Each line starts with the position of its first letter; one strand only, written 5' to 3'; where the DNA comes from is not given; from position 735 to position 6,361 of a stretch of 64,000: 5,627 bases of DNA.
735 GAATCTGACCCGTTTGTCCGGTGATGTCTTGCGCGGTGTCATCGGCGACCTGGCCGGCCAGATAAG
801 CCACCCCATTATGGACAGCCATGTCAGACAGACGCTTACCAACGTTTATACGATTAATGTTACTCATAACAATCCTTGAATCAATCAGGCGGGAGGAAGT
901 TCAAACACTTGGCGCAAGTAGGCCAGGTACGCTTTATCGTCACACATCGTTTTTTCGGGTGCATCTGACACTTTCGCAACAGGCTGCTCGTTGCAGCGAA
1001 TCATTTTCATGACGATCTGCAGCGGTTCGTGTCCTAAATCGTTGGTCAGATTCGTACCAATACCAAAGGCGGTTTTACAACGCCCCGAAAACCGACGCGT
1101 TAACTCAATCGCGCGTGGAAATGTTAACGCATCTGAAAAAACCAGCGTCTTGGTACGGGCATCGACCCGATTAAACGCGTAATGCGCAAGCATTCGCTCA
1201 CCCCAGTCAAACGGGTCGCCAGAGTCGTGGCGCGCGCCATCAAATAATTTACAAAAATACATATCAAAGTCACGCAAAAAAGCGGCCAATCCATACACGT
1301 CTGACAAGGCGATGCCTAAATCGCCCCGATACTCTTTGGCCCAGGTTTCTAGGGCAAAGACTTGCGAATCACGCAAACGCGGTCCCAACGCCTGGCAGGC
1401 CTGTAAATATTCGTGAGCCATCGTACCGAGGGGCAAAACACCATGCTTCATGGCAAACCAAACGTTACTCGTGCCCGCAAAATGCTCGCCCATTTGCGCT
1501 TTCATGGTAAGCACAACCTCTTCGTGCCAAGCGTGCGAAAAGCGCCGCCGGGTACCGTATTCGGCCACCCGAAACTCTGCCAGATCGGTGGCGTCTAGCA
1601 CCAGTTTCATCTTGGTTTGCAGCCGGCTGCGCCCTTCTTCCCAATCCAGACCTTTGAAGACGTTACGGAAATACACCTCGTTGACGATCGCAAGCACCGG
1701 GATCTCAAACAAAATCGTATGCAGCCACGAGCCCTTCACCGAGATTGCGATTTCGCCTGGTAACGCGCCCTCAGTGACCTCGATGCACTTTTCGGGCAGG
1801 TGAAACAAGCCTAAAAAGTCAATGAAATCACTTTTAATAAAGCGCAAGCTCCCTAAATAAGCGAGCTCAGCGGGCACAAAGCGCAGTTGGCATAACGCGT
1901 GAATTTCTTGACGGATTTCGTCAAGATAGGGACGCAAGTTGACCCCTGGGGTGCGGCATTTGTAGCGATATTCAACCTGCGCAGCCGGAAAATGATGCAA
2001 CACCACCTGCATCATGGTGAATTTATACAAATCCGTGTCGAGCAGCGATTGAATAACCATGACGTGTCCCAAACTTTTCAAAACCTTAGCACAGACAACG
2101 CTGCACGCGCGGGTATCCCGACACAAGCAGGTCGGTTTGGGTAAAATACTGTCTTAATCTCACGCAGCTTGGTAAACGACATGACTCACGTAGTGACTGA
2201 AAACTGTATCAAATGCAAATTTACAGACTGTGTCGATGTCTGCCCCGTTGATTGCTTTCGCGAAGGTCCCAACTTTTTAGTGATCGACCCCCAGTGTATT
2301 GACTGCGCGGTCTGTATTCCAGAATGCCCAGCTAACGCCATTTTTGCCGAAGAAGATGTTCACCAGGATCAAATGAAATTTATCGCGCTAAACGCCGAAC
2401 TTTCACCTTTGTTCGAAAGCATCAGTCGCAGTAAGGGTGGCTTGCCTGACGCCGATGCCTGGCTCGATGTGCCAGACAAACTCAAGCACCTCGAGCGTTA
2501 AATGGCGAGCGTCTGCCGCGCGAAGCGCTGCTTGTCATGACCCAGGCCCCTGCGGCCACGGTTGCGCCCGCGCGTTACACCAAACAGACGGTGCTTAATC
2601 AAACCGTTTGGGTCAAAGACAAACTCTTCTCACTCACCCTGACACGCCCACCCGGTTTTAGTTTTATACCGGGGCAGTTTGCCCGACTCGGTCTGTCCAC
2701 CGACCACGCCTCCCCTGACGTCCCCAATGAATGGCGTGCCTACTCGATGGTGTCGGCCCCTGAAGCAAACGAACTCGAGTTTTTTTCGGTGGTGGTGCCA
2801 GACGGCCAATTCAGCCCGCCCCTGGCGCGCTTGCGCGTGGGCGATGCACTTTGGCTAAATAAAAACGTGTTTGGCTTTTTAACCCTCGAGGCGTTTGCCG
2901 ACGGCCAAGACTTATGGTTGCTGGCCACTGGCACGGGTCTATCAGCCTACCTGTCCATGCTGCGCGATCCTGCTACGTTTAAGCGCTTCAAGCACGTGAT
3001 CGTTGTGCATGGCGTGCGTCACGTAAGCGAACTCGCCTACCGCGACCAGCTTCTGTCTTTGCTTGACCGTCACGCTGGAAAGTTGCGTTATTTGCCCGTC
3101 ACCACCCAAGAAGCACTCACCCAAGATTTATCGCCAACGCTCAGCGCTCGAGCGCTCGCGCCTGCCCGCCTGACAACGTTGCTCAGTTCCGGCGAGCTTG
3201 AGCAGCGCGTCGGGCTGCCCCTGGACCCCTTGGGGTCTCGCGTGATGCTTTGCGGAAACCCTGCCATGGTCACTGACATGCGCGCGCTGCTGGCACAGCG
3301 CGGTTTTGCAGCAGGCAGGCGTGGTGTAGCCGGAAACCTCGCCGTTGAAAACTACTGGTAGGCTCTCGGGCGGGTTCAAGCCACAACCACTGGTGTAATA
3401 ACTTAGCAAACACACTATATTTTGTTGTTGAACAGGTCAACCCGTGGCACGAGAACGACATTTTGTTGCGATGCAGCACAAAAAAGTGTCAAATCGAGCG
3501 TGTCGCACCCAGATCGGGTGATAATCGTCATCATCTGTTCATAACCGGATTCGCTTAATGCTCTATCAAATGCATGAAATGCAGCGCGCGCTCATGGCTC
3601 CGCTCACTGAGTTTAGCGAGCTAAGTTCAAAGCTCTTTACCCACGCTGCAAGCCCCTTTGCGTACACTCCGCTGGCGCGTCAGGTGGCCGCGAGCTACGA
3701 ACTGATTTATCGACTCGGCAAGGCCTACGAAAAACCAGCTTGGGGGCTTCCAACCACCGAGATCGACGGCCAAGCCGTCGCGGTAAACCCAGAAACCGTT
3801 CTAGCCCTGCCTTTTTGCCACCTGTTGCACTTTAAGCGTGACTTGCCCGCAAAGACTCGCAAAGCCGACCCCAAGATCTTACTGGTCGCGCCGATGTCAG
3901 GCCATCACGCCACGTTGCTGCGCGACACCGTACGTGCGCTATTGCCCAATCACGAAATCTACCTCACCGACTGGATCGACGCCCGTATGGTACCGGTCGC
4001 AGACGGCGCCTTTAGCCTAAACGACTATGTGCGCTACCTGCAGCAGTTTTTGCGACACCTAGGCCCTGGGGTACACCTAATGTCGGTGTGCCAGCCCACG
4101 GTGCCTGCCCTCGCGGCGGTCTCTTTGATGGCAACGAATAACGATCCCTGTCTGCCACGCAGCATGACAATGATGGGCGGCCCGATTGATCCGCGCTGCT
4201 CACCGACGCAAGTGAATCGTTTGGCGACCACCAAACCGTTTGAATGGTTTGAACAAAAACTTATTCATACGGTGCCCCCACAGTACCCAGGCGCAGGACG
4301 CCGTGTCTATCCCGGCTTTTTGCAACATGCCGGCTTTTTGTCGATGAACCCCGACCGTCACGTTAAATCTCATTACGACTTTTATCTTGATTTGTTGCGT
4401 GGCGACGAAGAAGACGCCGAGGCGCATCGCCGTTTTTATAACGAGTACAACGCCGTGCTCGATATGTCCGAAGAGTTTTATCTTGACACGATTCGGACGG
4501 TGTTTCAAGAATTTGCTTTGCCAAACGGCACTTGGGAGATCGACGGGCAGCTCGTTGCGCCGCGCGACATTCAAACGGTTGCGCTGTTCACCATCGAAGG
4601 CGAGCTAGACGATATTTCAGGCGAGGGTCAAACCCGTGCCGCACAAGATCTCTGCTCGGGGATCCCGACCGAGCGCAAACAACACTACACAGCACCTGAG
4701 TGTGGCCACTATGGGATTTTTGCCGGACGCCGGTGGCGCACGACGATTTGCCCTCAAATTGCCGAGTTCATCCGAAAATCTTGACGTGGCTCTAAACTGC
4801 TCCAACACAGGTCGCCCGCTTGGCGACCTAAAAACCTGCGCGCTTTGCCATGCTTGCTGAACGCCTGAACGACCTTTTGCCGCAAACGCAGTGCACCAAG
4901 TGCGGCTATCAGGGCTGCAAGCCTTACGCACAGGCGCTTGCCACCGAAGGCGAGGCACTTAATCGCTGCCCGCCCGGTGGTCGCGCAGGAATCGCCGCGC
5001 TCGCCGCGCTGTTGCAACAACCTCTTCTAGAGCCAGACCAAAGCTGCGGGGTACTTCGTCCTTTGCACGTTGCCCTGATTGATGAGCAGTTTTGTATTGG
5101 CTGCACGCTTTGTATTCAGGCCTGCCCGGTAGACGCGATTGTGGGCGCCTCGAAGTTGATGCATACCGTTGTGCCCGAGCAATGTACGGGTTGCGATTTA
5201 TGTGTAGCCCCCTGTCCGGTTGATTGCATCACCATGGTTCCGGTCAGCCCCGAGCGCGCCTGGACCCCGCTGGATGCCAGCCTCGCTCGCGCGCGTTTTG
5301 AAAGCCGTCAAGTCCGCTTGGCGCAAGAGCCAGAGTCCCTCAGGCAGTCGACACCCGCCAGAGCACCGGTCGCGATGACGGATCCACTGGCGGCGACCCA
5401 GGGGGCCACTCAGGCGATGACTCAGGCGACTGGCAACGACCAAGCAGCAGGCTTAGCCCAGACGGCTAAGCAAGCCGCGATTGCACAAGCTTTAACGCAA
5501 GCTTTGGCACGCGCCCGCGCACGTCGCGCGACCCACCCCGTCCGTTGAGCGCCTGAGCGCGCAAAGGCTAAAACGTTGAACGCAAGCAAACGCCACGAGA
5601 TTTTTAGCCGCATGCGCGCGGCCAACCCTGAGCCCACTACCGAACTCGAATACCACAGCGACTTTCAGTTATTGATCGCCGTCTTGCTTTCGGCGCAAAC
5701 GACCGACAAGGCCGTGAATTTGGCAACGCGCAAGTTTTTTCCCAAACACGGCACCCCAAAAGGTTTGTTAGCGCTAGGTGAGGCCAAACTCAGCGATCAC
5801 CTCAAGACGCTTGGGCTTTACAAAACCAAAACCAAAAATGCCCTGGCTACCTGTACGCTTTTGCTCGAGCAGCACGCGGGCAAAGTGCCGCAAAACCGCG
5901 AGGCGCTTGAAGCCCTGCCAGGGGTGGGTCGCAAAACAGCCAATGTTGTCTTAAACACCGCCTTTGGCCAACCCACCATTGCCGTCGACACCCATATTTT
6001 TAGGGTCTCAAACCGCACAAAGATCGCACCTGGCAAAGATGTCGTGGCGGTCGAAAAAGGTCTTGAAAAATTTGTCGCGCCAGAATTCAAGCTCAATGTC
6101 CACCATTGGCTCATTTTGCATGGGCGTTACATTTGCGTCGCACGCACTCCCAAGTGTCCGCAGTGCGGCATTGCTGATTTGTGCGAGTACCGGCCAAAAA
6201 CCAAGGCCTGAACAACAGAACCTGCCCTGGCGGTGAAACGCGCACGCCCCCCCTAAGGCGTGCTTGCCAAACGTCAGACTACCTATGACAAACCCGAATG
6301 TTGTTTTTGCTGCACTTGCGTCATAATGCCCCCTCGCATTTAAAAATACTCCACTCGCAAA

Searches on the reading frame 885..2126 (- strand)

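Call 37: search_protein_families(library=pfam, proteins=[window:885-2126:-], max_evalue=0.00001)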
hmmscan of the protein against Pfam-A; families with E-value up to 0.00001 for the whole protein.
window:885-2126:- (413 aa): 2 families
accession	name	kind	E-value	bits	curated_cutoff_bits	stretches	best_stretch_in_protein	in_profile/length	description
PF04095.22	NAPRTase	-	4e-67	226.9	20.8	1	185-411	1-238/239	Nicotinate phosphoribosyltransferase (NAPRTase) family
PF17767.7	NAPRTase_N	-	4.8e-36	124.3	32.6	1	29-149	1-125/125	Nicotinate phosphoribosyltransferase (NAPRTase) N-terminal domain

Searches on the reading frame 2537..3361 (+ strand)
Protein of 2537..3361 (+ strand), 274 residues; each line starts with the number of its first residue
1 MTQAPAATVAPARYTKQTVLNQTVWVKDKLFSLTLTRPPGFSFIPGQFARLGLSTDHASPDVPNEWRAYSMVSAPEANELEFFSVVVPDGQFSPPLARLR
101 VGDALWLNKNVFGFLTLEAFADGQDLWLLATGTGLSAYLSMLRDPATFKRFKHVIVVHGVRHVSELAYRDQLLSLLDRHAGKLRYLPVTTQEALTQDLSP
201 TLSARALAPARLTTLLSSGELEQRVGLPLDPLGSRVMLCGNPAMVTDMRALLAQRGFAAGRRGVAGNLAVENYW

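Call 37: search_protein_families(library=pfam, proteins=[window:2537-3361:+], max_evalue=0.00001)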
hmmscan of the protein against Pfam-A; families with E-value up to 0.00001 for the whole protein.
window:2537-3361:+ (274 aa): 1 family
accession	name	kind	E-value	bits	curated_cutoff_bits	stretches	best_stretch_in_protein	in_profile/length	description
PF00175.26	NAD_binding_1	-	3.1e-10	41.1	22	1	128-249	1-108/109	Oxidoreductase NAD-binding domain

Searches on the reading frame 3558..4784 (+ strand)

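Call 37: search_protein_families(library=pfam, proteins=[window:3558-4784:+], max_evalue=0.00001)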
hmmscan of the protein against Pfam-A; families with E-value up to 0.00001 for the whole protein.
window:3558-4784:+ (408 aa): 1 family
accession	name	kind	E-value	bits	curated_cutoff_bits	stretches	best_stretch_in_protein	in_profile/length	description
PF06850.17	PHB_depo_C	-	3.1e-95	317.9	27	1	207-407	1-201/203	PHB de-polymerase C-terminus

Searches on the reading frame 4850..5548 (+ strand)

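Call 37: search_protein_families(library=pfam, proteins=[window:4850-5548:+], max_evalue=0.00001)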
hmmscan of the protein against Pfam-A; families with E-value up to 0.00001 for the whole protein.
window:4850-5548:+ (232 aa): 8 families
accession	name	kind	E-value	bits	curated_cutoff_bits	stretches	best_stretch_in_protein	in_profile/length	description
PF14697.11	Fer4_21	-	5e-19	68.6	35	1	75-129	1-59/59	4Fe-4S dicluster domain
PF00037.32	Fer4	-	1.5e-11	44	21.1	1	77-97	3-23/24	4Fe-4S binding domain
PF04060.18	FeS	-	6.3e-11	42.2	23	1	10-42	1-33/33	Putative Fe-S cluster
PF12838.12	Fer4_7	-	2.4e-08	34.8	27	1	82-126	2-52/52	4Fe-4S dicluster domain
PF12797.12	Fer4_2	-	1.6e-07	31.3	24.5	0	76-94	4-22/22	4Fe-4S binding domain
PF13237.11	Fer4_10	-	2.2e-07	31.1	25.5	1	77-123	4-53/53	4Fe-4S dicluster domain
PF25160.1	LdpA_Fe-S-bd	-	3.2e-06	27.2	27.6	0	88-130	9-46/49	LdpA Fe-S cluster-binding domain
PF13187.11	Fer4_9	-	7.7e-06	26.3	27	1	82-127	2-52/52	4Fe-4S dicluster domain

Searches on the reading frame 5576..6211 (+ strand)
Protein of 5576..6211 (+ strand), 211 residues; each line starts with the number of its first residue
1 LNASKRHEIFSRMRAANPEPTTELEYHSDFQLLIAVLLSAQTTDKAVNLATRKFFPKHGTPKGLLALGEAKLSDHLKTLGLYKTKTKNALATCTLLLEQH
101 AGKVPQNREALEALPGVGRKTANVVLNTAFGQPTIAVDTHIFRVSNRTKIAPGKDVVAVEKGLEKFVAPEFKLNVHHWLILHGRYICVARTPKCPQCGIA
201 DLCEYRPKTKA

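Call 74: search_protein_families(library=pfam, proteins=[window:5576-6211:+], max_evalue=0.0001)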
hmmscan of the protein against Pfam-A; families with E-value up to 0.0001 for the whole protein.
window:5576-6211:+ (211 aa): 2 families
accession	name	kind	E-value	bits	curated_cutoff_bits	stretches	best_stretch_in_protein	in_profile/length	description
PF00730.31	HhH-GPD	-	3.3e-20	72.9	26.2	1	34-168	1-107/108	HhH-GPD superfamily base excision DNA repair protein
PF00633.29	HHH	-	9.1e-08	32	24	1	101-127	3-29/30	Helix-hairpin-helix motif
